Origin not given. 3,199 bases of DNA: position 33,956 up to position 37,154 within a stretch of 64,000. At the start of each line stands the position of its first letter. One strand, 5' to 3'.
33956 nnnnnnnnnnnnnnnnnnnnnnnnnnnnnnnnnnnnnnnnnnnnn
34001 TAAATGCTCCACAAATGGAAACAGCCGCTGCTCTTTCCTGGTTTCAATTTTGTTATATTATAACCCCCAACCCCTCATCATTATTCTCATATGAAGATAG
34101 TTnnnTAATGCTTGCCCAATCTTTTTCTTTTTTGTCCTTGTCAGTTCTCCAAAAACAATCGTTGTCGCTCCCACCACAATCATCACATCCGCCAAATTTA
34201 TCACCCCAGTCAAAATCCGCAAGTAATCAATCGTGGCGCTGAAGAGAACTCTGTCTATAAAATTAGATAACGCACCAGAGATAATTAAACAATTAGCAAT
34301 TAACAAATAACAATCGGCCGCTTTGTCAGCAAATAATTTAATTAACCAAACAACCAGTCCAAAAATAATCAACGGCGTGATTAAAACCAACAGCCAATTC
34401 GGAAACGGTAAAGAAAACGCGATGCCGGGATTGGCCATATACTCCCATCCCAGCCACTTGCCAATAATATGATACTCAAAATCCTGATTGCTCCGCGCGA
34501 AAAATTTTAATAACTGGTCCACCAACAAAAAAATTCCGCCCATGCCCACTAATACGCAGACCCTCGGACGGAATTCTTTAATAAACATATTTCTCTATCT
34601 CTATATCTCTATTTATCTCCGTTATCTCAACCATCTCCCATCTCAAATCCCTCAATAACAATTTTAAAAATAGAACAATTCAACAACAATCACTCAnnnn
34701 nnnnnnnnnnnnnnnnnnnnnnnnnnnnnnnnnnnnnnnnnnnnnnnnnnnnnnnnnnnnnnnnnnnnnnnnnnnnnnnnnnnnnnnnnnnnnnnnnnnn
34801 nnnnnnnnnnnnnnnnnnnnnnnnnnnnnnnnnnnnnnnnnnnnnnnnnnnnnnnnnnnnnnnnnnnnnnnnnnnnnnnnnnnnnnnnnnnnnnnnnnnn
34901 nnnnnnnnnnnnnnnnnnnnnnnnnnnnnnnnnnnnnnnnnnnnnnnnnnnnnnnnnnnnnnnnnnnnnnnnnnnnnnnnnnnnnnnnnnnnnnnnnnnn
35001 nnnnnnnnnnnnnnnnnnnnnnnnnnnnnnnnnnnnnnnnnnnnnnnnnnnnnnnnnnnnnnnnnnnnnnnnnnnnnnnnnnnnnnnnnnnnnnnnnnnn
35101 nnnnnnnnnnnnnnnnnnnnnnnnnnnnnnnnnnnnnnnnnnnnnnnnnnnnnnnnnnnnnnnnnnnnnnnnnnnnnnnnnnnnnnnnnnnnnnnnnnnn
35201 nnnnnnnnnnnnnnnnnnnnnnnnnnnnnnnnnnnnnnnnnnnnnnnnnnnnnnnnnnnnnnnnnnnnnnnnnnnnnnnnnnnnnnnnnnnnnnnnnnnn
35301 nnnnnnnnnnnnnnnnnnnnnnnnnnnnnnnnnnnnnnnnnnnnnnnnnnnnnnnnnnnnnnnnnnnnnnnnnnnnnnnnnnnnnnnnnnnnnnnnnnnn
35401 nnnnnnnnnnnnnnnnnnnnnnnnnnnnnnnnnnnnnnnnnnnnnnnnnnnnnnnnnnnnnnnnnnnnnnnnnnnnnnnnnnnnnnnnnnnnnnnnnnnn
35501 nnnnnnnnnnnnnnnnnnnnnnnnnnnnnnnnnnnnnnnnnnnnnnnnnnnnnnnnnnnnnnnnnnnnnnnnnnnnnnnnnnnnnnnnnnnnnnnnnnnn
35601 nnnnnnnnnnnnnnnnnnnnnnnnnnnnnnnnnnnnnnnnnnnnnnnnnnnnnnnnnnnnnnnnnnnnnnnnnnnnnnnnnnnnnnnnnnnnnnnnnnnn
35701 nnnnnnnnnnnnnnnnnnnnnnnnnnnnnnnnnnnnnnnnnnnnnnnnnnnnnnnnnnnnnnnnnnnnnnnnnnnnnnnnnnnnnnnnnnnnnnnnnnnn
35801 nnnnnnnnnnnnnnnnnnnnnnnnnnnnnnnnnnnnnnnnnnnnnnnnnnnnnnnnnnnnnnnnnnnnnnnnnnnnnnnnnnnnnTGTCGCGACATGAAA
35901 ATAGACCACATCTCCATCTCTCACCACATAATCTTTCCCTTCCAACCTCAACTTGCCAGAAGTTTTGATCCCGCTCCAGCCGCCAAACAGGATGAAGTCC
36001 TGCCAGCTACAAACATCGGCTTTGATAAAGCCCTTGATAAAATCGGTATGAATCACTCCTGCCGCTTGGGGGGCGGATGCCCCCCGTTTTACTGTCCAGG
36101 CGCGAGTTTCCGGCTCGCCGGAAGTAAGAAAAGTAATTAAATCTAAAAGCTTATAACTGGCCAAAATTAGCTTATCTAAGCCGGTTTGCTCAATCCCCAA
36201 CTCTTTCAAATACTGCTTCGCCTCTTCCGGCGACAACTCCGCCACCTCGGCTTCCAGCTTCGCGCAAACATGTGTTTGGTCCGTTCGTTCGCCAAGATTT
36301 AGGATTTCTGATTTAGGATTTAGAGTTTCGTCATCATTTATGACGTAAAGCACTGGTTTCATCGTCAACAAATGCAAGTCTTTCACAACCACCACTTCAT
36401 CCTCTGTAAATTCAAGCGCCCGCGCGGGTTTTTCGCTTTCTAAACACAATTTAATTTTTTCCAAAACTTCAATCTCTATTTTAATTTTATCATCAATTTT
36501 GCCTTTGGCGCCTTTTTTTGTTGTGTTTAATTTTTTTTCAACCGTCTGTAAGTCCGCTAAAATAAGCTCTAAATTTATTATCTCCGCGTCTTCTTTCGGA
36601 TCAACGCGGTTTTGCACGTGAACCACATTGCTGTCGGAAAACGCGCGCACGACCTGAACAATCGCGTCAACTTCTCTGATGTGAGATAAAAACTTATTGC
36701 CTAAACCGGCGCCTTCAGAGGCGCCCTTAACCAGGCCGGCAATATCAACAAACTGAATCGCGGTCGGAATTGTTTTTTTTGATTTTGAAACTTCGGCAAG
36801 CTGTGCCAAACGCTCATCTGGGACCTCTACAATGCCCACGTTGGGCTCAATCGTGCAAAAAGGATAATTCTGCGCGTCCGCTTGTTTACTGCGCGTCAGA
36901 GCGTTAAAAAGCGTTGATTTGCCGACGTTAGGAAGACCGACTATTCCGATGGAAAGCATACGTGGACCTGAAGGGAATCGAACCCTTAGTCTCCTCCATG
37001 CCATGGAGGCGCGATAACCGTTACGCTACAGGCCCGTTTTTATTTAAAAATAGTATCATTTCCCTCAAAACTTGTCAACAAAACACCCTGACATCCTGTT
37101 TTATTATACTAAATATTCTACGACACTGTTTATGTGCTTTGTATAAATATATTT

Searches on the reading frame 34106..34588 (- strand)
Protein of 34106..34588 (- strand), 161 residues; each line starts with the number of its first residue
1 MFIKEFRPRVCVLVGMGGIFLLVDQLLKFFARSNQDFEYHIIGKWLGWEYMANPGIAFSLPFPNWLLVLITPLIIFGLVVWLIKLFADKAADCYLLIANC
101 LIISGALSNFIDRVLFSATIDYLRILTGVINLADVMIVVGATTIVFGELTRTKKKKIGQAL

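Call 30: search_protein_families(library=pfam, proteins=[window:34106-34588:-], max_evalue=0.01)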
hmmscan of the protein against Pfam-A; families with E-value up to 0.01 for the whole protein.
window:34106-34588:- (161 aa): 1 family
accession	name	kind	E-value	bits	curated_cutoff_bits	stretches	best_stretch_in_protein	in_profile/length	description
PF01252.23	Peptidase_A8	-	2e-23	83.6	25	1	19-146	4-138/142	Signal peptidase (SPase) II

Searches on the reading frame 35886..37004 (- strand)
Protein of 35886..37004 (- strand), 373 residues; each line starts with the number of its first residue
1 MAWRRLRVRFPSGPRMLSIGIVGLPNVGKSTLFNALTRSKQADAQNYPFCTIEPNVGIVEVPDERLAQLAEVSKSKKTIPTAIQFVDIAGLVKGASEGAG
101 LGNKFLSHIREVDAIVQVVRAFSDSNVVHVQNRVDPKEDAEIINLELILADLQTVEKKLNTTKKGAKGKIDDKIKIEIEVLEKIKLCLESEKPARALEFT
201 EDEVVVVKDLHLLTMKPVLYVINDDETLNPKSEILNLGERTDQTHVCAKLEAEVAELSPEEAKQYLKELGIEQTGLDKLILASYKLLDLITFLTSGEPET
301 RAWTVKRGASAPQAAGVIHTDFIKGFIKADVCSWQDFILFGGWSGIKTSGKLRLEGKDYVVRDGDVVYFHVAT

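Call 31: search_protein_families(library=pfam, proteins=[window:35886-37004:-], max_evalue=0.01)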
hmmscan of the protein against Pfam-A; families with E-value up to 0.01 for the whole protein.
window:35886-37004:- (373 aa): 5 families
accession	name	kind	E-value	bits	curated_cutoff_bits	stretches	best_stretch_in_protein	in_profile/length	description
PF06071.19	YchF-GTPase_C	-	1.4e-33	115.2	27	1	289-371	1-83/84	Protein of unknown function (DUF933)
PF01926.29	MMR_HSR1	-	1.1e-23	83.9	21.9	1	19-131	2-86/113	50S ribosome-binding GTPase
PF02421.24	FeoB_N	-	2.6e-08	34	27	1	19-64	3-47/156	Ferrous iron transport protein B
PF02824.27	TGS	-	0.0072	16.8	22.2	0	304-367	12-56/60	TGS domain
PF00350.29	Dynamin_N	-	0.0085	16.6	27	0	72-139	92-159/168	Dynamin family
